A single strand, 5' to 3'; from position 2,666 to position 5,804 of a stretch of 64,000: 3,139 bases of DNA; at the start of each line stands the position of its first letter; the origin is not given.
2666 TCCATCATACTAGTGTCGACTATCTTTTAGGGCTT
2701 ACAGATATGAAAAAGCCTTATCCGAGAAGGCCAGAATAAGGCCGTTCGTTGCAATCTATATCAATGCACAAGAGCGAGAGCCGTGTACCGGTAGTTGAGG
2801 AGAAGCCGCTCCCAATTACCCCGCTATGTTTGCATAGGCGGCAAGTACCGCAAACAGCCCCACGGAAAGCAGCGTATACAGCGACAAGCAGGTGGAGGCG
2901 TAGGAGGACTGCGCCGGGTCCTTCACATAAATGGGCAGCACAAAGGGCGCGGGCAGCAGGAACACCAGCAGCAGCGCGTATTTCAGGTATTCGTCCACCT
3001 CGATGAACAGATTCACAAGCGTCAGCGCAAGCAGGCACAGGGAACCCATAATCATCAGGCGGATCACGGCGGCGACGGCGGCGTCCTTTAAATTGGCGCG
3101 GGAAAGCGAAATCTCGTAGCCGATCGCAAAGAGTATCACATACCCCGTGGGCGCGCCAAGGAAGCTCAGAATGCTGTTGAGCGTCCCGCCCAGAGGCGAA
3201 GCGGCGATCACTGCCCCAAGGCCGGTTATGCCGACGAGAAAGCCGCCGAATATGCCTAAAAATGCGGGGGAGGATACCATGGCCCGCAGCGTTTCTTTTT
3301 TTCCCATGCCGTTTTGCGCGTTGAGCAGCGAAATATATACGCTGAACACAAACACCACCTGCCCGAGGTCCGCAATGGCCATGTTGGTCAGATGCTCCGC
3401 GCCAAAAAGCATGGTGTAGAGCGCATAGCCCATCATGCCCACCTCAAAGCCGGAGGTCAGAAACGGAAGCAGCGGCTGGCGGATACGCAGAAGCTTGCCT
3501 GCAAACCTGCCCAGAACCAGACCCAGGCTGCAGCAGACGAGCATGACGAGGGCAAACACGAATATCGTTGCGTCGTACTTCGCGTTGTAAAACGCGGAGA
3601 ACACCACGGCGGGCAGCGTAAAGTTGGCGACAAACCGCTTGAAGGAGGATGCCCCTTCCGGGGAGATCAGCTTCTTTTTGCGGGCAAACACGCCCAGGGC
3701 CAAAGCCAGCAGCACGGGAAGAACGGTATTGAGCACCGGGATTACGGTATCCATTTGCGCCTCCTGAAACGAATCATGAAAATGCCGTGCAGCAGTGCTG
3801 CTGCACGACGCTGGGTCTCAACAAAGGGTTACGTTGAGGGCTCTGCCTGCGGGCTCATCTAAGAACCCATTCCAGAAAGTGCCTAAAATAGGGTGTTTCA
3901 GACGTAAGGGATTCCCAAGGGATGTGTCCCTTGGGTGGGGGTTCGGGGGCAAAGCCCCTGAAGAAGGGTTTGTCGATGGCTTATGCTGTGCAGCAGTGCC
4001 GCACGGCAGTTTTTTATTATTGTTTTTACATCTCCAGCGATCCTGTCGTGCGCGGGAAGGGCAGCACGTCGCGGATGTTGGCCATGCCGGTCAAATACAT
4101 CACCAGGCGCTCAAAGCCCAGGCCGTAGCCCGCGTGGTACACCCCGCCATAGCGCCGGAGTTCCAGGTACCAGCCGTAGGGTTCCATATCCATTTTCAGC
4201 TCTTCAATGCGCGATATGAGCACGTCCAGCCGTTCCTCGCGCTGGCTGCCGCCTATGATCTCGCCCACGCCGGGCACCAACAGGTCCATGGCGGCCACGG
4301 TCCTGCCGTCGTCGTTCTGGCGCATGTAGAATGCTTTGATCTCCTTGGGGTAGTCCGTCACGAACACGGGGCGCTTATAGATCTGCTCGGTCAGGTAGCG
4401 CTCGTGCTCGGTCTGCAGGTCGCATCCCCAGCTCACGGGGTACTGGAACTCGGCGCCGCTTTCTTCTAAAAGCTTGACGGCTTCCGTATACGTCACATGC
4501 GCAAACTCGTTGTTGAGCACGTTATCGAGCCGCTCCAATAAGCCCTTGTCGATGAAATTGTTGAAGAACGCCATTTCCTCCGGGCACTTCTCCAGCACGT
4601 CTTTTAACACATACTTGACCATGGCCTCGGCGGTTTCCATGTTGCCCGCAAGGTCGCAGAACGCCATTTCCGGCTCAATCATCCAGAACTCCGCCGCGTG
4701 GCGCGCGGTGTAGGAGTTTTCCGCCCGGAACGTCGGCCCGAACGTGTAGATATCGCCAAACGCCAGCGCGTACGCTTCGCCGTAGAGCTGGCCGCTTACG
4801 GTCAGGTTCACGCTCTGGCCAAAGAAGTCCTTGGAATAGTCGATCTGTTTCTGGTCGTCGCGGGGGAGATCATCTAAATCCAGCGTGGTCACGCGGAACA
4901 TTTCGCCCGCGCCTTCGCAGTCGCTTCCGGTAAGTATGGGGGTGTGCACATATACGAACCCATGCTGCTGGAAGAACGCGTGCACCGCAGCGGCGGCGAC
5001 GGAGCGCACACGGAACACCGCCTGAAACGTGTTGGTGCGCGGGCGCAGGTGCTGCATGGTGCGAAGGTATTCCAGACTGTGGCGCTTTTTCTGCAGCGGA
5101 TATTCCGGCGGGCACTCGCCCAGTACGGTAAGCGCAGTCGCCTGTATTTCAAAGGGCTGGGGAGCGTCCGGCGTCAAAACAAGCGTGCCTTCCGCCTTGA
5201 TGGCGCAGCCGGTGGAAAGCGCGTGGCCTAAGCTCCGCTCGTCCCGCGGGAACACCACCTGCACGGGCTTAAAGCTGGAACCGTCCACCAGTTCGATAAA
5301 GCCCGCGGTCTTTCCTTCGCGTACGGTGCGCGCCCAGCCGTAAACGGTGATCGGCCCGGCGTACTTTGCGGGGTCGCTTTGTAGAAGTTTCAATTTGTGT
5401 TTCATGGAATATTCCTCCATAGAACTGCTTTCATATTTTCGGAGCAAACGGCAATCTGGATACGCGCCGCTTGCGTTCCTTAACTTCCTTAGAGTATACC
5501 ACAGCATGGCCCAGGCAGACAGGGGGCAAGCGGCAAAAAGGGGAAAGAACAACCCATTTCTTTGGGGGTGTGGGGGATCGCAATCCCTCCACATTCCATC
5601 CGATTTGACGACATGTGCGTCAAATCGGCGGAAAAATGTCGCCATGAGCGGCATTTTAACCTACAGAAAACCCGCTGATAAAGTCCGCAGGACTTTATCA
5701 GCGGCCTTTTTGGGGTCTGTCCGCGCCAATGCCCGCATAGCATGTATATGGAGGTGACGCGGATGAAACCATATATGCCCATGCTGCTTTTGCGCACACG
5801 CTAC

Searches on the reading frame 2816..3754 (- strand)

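Call 35: search_protein_families(library=pfam, proteins=[window:2816-3754:-])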
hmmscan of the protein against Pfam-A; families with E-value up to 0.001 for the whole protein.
window:2816-3754:- (312 aa): 1 family
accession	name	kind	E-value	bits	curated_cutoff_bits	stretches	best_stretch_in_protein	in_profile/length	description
PF03547.23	Mem_trans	-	5.6e-10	38.8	25.7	1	7-154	2-154/343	Membrane transport protein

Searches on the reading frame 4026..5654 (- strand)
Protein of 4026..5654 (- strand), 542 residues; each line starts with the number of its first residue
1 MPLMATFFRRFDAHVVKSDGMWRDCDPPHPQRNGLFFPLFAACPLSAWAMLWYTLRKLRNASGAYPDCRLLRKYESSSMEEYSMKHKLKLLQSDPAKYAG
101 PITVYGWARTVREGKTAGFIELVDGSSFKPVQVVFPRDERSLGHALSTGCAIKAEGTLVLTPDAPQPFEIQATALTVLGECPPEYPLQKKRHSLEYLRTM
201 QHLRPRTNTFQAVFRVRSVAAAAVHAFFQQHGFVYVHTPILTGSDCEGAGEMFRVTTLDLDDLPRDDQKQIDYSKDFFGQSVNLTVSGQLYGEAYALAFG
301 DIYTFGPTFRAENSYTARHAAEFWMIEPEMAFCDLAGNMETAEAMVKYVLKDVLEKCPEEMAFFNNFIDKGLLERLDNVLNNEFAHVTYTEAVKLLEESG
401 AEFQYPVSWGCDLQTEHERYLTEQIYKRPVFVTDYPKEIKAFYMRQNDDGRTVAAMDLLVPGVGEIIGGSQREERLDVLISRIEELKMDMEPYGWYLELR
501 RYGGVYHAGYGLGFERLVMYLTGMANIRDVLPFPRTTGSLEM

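Call 35: search_protein_families(library=pfam, proteins=[window:4026-5654:-])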
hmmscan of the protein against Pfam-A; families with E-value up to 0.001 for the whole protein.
window:4026-5654:- (542 aa): 2 families
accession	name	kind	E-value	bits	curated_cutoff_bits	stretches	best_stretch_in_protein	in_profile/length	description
PF00152.25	tRNA-synt_2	-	7.5e-70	235.9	25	1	198-536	6-307/308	tRNA synthetases class II (D, K and N)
PF01336.31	tRNA_anti-codon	-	3.4e-09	37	27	1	102-178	1-75/75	OB-fold nucleic acid binding domain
